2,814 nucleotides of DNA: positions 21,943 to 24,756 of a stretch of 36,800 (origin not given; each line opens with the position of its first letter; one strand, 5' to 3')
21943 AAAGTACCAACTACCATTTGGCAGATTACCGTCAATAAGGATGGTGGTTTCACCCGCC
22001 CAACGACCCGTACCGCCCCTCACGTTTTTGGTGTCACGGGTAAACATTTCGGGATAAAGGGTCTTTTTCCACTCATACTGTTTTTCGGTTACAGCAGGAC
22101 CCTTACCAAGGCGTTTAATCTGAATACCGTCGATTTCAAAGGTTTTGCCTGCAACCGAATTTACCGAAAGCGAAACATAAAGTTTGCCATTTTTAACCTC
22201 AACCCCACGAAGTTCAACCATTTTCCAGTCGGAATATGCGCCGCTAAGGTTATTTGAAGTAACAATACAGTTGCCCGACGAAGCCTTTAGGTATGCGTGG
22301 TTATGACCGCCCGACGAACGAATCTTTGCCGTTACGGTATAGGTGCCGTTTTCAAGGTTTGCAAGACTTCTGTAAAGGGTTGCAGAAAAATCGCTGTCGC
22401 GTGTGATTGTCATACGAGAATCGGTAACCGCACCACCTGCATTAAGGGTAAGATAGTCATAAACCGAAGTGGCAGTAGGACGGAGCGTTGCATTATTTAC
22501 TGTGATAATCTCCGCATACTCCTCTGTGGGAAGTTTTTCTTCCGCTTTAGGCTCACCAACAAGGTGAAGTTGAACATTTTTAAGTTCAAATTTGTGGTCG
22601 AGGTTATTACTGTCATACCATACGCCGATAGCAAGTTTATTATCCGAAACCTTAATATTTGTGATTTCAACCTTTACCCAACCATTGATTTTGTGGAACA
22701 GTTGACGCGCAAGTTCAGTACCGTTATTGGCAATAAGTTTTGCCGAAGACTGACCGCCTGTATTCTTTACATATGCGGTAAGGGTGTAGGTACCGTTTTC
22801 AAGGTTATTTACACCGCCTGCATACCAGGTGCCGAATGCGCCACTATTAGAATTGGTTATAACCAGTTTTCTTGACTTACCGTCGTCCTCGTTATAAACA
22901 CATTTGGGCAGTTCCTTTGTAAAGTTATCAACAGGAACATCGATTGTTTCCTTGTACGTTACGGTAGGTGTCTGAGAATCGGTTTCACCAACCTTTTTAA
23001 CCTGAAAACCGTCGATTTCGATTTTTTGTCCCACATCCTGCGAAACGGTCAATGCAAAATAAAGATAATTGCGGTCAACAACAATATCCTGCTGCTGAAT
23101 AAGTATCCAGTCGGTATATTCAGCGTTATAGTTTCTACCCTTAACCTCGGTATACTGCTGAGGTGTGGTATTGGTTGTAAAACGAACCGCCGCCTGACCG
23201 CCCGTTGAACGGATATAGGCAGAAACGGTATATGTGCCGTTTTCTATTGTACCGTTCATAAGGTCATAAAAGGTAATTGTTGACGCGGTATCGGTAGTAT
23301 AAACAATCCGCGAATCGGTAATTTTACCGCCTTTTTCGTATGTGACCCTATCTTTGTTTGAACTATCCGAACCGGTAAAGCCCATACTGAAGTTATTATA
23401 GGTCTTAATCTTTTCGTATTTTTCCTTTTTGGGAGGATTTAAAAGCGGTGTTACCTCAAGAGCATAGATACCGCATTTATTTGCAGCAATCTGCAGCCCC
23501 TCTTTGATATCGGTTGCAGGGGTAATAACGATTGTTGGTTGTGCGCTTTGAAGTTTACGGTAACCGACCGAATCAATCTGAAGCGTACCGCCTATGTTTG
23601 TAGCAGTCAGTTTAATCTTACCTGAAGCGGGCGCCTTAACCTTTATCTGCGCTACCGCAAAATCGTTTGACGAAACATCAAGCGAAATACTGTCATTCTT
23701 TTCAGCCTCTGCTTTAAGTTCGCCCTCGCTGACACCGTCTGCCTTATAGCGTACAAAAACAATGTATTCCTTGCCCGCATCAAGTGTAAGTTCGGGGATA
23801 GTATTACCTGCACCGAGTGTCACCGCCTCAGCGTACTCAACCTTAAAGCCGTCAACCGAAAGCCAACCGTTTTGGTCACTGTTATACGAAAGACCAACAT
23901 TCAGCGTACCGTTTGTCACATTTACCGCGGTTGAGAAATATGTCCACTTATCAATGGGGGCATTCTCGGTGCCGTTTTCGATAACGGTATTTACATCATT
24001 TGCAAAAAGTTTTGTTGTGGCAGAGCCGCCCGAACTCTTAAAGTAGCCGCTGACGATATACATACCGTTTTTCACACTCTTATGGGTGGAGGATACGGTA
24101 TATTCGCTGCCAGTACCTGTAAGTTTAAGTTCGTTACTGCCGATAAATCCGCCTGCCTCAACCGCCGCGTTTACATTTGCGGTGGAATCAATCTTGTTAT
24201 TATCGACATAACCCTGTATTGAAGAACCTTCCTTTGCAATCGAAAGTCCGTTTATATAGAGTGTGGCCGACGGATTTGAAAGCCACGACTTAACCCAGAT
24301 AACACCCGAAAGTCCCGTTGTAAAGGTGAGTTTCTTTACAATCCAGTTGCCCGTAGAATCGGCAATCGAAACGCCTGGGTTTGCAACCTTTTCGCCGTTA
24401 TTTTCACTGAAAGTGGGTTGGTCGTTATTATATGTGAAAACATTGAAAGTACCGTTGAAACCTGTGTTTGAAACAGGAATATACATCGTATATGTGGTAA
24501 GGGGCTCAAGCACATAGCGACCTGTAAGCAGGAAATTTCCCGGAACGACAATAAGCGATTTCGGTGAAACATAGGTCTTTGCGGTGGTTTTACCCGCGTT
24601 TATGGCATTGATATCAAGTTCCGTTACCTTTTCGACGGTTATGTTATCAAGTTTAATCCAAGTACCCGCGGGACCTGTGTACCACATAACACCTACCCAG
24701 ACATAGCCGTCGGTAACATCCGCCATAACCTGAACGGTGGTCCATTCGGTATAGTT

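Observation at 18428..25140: Two catalytic-domain-free proteins built from a recurring CBM-like module with an NG-Y...[KR]-[SN]-[ST]-GG signature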

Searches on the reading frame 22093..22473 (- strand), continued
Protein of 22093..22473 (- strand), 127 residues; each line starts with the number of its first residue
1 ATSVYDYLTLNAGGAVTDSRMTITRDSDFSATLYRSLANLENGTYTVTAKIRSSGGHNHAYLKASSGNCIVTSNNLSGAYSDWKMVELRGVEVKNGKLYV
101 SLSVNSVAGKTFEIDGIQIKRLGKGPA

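Call 59: search_protein_families(library=pfam, proteins=[P0011, P0015, P0052, P0003, P0004, P0005, P0007, P0013, P0010], max_evalue=0.001)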
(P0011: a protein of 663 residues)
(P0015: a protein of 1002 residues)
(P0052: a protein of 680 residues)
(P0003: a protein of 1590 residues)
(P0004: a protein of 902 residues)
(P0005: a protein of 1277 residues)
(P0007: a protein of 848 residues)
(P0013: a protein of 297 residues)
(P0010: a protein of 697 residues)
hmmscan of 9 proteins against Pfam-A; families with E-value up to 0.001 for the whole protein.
P0011 (663 aa): 0 families

P0015 (1002 aa): 3 families
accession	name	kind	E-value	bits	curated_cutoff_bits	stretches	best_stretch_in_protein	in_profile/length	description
PF13472.12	Lipase_GDSL_2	-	4.7e-13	50.4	32.9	1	152-325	1-177/178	GDSL-like Lipase/Acylhydrolase family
PF00657.28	Lipase_GDSL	-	5.3e-13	50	23.6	1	150-330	1-207/208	GDSL-like Lipase/Acylhydrolase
PF17996.7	CE2_N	-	2.1e-05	25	27.9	1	48-145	1-108/108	Carbohydrate esterase 2 N-terminal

P0052 (680 aa): 1 family
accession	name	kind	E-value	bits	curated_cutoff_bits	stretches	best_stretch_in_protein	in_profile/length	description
PF00404.24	Dockerin_1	-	0.00032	21.3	22.9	0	620-651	1-34/57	Dockerin type I domain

P0003 (1590 aa): 2 families
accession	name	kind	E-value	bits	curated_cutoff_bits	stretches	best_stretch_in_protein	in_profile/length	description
PF22637.2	CBM_4_9_1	-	7.8e-05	23.4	27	0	1213-1290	44-123/148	BppA domain 1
PF04862.18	DUF642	-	0.00031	21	27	0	1325-1455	2-122/157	Protein of unknown function (DUF642)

P0004 (902 aa): 3 families
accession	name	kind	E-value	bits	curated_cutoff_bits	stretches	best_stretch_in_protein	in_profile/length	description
PF07495.19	Y_Y_Y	-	1.1e-05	25.6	26.6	0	762-790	25-53/65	Y_Y_Y domain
PF14686.12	fn3_3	-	4.1e-05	23.7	24.4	0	763-784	33-54/75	Polysaccharide lyase family 4, domain II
PF14524.12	Wzt_C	-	6.9e-05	23.3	30.4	0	758-792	81-114/143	Wzt C-terminal domain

P0005 (1277 aa): 5 families
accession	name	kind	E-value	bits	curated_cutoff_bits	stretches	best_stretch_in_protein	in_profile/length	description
PF02018.23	CBM_4_9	-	8.4e-19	68.7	25.9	2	374-508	2-131/136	Carbohydrate binding domain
PF07495.19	Y_Y_Y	-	1.2e-08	35.2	26.6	0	1094-1117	31-54/65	Y_Y_Y domain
PF22637.2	CBM_4_9_1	-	6e-05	23.8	27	1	534-653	1-111/148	BppA domain 1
PF04234.18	CopC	-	0.0002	22.8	23.3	0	925-952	53-80/92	CopC domain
PF01118.30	Semialdhyde_dh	-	0.00025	21.9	26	0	1139-1184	59-104/121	Semialdehyde dehydrogenase, NAD binding domain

P0007 (848 aa): 1 family
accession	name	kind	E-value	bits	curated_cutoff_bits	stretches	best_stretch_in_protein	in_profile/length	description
PF07495.19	Y_Y_Y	-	0.00012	22.4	26.6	0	613-635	34-56/65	Y_Y_Y domain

P0013 (297 aa): 0 families

P0010 (697 aa): 4 families
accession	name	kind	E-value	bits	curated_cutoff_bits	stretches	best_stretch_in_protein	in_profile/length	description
PF17957.7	Big_7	-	1.9e-15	57.7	24.1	1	152-218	1-70/70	Bacterial Ig domain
PF18962.6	Por_Secre_tail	-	4.2e-12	46.6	27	1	619-695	1-75/75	Secretion system C-terminal sorting domain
PF07495.19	Y_Y_Y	-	4.5e-08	33.3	26.6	0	50-72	31-53/65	Y_Y_Y domain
PF11589.14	DUF3244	-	0.00024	21.5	25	0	636-688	38-89/96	Domain of unknown function (DUF3244)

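Call 68: find_encoding_contigs(protein=P0011, flank=10000, max_places=4)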
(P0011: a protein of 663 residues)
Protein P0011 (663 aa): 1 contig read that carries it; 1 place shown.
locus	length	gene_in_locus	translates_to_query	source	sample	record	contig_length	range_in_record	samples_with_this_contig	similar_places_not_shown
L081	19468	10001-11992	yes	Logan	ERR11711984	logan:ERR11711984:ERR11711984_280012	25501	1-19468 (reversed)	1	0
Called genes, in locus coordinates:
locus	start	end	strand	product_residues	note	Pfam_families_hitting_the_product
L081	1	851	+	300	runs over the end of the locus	PF00528:BPD_transp_1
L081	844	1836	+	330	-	PF00528:BPD_transp_1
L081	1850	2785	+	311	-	PF04616:Glyco_hydro_43 (faint), PF13088:BNR_2 (weak), PF00251:Glyco_hydro_32N (faint)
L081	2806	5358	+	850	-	PF04616:Glyco_hydro_43, PF06439:3keto-disac_hyd (weak)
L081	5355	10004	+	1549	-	-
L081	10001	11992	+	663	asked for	-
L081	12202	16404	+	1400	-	PF04616:Glyco_hydro_43, PF06439:3keto-disac_hyd (weak), PF00404:Dockerin_1 (weak)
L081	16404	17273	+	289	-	PF01156:IU_nuc_hydro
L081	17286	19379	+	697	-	PF01301:Glyco_hydro_35, PF02449:Glyco_hydro_42 (faint)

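Call 78: search_protein_families(library=pfam, proteins=[P0012, P0017, P0028, P0035, P0027, P0076, P0041, P0105, P0078, P0065], max_evalue=0.00001)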
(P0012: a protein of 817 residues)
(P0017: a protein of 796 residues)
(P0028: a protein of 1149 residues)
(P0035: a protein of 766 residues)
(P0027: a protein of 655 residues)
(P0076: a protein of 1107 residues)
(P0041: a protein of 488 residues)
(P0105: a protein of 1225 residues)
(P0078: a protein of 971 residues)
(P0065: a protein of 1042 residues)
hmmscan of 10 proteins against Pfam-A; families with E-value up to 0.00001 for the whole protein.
P0012 (817 aa): 1 family
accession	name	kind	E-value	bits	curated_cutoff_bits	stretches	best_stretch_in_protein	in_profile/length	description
PF07745.19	Glyco_hydro_53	-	3.2e-104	349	24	1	482-814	2-340/340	Glycosyl hydrolase family 53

P0017 (796 aa): 3 families
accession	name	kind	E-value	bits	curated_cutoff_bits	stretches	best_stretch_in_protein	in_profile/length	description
PF07745.19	Glyco_hydro_53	-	7.1e-77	259.1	24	1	41-336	2-310/340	Glycosyl hydrolase family 53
PF02018.23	CBM_4_9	-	7.6e-09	36.5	25.9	0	504-607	1-113/136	Carbohydrate binding domain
PF14524.12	Wzt_C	-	2.3e-06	28.1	30.4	0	525-585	59-124/143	Wzt C-terminal domain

P0028 (1149 aa): 3 families
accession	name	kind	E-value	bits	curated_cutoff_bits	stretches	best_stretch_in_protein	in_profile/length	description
PF03747.19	ADP_ribosyl_GH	-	6e-19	69.2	26.2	1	47-349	3-286/287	ADP-ribosylglycohydrolase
PF02018.23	CBM_4_9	-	1.6e-17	64.6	25.9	0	427-529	4-121/136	Carbohydrate binding domain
PF16990.11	CBM_35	-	2.8e-09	37.8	28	1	557-676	1-118/121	Carbohydrate binding module (family 35)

P0035 (766 aa): 2 families
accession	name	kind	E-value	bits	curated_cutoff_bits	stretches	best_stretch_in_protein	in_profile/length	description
PF14587.12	Glyco_hydr_30_2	-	3.5e-34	119.1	27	1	34-249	3-226/364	O-Glycosyl hydrolase family 30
PF02057.21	Glyco_hydro_59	-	4.5e-12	46.3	27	1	62-379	19-293/294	Glycosyl hydrolase family 59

P0027 (655 aa): 1 family
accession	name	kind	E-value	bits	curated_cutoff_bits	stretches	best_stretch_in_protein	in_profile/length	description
PF04616.20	Glyco_hydro_43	-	6.7e-19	68.8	32.2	1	53-277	15-224/288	Glycosyl hydrolases family 43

P0076 (1107 aa): 0 families

P0041 (488 aa): 2 families
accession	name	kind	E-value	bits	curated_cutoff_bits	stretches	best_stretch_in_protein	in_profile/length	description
PF04616.20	Glyco_hydro_43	-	7.4e-32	111.3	32.2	1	4-166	130-288/288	Glycosyl hydrolases family 43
PF02018.23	CBM_4_9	-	2.9e-07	31.4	25.9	0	341-431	3-86/136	Carbohydrate binding domain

P0105 (1225 aa): 0 families

P0078 (971 aa): 1 family
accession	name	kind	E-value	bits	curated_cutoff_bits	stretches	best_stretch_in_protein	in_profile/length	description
PF02018.23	CBM_4_9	-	9.2e-06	26.5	25.9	0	590-659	4-76/136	Carbohydrate binding domain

P0065 (1042 aa): 5 families
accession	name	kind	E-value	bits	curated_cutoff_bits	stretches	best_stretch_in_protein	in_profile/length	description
PF00933.27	Glyco_hydro_3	-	1.5e-69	235.3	27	1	53-375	1-316/316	Glycosyl hydrolase family 3 N terminal domain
PF01915.27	Glyco_hydro_3_C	-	4.2e-42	144.8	31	1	415-620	2-199/200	Glycosyl hydrolase family 3 C-terminal domain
PF03422.21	CBM_6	-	2e-28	99.7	28.9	1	634-752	1-123/125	Carbohydrate binding module (family 6)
PF18099.7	CBM_35_2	-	9.2e-14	51.9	23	1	645-750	6-110/112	Carbohydrate binding module (family 35)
PF02018.23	CBM_4_9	-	4.2e-09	37.3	25.9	0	902-986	2-88/136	Carbohydrate binding domain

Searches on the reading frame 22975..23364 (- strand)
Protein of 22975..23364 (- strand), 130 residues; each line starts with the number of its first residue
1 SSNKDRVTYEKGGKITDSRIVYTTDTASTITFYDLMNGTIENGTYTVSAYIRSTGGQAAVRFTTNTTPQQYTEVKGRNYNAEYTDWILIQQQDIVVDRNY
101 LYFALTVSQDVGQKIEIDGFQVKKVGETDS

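Call 13: search_protein_families(library=pfam, proteins=[window:22975-23364:-], max_evalue=10)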
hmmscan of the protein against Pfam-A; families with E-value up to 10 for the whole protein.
window:22975-23364:- (130 aa): 1 family
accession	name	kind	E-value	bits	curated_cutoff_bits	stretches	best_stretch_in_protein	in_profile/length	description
PF07116.16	DUF1372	-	0.025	15.2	25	1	6-49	27-70/98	Protein of unknown function (DUF1372)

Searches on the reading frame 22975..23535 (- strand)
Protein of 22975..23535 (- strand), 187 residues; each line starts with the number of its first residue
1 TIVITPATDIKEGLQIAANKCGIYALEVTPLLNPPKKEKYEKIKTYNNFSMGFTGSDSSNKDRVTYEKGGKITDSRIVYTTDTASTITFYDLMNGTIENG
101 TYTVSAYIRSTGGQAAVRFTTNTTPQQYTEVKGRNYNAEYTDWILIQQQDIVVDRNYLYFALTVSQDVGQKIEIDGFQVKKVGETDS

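Call 43: search_protein_families(library=pfam, proteins=[window:22975-23535:-], max_evalue=10)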
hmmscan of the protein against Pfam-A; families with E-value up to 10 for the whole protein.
window:22975-23535:- (187 aa): 1 family
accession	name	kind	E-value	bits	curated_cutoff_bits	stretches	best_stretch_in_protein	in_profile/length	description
PF07116.16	DUF1372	-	0.039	14.6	25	1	63-106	27-70/98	Protein of unknown function (DUF1372)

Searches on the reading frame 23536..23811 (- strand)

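Call 43: search_protein_families(library=pfam, proteins=[window:23536-23811:-], max_evalue=10)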
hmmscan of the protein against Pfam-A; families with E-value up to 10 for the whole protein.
window:23536-23811:- (92 aa): 2 families
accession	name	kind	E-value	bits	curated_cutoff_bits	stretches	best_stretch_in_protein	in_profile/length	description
PF24053.1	DUF7356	-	0.15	12.5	27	1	13-80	34-102/105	Domain of unknown function (DUF7356)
PF13473.12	Cupredoxin_1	-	0.18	12.2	27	1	33-70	14-51/104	Cupredoxin-like domain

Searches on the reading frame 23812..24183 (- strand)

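Call 13: search_protein_families(library=pfam, proteins=[window:23812-24183:-], max_evalue=10)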
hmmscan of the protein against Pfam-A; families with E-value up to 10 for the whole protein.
window:23812-24183:- (124 aa): 1 family
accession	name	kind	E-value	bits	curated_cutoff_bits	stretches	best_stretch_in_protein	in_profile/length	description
PF01054.23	MMTV_SAg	-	0.12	13.1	25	1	57-118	23-83/92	Mouse mammary tumour virus superantigen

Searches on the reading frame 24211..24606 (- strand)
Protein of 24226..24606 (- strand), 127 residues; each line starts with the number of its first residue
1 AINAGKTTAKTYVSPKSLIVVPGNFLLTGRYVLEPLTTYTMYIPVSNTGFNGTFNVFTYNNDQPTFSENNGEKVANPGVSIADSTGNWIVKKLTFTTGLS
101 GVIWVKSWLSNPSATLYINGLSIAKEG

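Call 43: search_protein_families(library=pfam, proteins=[window:24226-24606:-], max_evalue=10)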
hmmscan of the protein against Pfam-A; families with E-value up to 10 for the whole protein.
window:24226-24606:- (127 aa): 0 families

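Call 62: predict_structure(alignment_id=A3)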
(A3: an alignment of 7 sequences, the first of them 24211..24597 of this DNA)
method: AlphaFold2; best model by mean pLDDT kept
length: 129 residues; sequences in the alignment: 7
mean_pLDDT: 72.4   pTM: 0.69
mean pLDDT of the five models: 72.4, 71.6, 70.9, 68.5, 65.5
residues with pLDDT >= 90: 0; 70-90: 79; 50-70: 44; < 50: 6
segments of 3 or more residues with pLDDT < 50: 1-4
pLDDT, mean of each block of 10 residues (from residue 1): 54 65 78 87 73 80 69 55 76 85 75 78 64
secondary structure, 60 per line:
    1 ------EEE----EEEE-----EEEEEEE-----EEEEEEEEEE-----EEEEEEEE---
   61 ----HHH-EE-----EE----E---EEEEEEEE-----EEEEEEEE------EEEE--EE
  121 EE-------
elements in order: E7-9 E14-17 E23-29 E35-44 E50-57 E86-93 E99-106 E113-116 E119-122

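Call 65: fold_search(model_id=the predicted structure, library=pdb)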
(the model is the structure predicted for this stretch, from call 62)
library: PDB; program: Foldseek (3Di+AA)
matches with E <= 10: 1791; with E <= 0.001: 82
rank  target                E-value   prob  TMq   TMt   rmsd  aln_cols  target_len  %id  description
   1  8xmz_A                4.1e-05  1.00  0.56  0.53   3.0       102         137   15  Crystal structure of a novel porphyran-binding carbohydrate binding module (released 2024-01-17)
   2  2zey_A                7.8e-05  1.00  0.60  0.54   5.9       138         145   16  Family 16 carbohydrate binding module (released 2008-03-04)
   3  9h9a                  8.7e-05  1.00  0.55  0.07  13.9       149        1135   17  native structure of the full-length pesticidal protein Cry8Ba2, from crystals formed in vivo (form 1) (released 2025-12-03)
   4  3p1i_A                9.2e-05  1.00  0.60  0.47   7.1       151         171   14  Ligand binding domain of human ephrin type-B receptor 3 (released 2011-01-19)
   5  7qyd_A                1.1e-04  1.00  0.45  0.12  10.4       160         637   14  mosquitocidal Cry11Ba determined at pH 6.5 from naturally-occurring nanocrystals by Serial femtosecond crystallography (released 2022-07-27)
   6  3p1i_C                1.7e-04  1.00  0.58  0.46   4.2       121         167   16  Ligand binding domain of human ephrin type-B receptor 3 (released 2011-01-19)
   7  8hhe_A                1.7e-04  1.00  0.49  0.13   6.0       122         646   14  Crystal structure of Cry5B from Bacillus thuringiensis at 4.5 A resolution (released 2022-12-07)
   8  9cy8_A                1.7e-04  1.00  0.43  0.34  11.5       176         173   13  Constrained b-hairpins targeting the EphA4 ligand binding domain (released 2024-12-25)
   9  1shw_B                1.8e-04  1.00  0.50  0.38   7.0       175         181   11  EphB2 / EphrinA5 Complex Structure (released 2004-05-18)
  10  2zey_B                1.9e-04  1.00  0.62  0.57   5.8       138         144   17  Family 16 carbohydrate binding module (released 2008-03-04)
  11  3nru_L                2.0e-04  1.00  0.57  0.49   7.6       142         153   11  Ligand binding domain of EPHA7 (released 2010-12-08)
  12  3oea_A                2.1e-04  1.00  0.57  0.52   6.0       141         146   16  Crystal structure of the Q121E mutants of C.polysaccharolyticus CBM16-1 bound to cellopentaose (released 2010-08-25)
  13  7qyd_B                2.2e-04  1.00  0.54  0.14   4.3       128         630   19  mosquitocidal Cry11Ba determined at pH 6.5 from naturally-occurring nanocrystals by Serial femtosecond crystallography (released 2022-07-27)
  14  9h99                  2.3e-04  1.00  0.57  0.08   5.0       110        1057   10  Native structure of the full-length pesticidal protein Cry1Ca18 at pH7, from crystals formed in vivo (released 2025-11-12)
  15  3gxu_A                2.3e-04  1.00  0.53  0.42   6.2       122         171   16  Crystal structure of Eph receptor and ephrin complex (released 2009-10-27)
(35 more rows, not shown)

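Call 67: search_solved_structures(query=A3, max_evalue=10)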
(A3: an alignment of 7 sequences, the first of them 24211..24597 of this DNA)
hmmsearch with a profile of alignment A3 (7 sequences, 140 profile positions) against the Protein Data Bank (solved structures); distinct sequences matched with E-value up to 10: 13.
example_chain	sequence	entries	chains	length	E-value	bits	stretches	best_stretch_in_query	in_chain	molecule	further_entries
1fnh_A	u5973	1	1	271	0.0058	19.7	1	27-48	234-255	PROTEIN (FIBRONECTIN)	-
3r8q_A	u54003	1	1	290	0.0063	19.6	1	27-48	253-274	Fibronectin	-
6hnf_A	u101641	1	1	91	0.032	17.3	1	27-50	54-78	Fibronectin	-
9p0f_A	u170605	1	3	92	0.16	15.1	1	29-68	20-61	Non-structural protein 4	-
9ucn_A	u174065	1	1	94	0.16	15.1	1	29-68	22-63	Non-structural protein 4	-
6yfb_AA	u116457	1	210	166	0.23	14.5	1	66-123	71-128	coat protein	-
8yax_C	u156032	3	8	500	0.37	13.9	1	30-68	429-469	Non-structural protein 4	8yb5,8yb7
7y8s_A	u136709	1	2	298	0.41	13.7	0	30-61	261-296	Dscam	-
7y6e_A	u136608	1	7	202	0.57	13.3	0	30-61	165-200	Dscam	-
2x10_A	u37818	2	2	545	0.65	13.1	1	25-74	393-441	EPHRIN TYPE-A RECEPTOR 2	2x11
3fl7_A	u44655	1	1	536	0.66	13.1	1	25-74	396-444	Ephrin receptor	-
3e38_A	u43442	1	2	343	1.3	12.1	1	5-63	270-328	two-domain protein containing predicted PHP-like metal-dependent phosphoesterase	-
4j1g_A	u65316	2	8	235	3.3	10.8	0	85-123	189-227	Nucleocapsid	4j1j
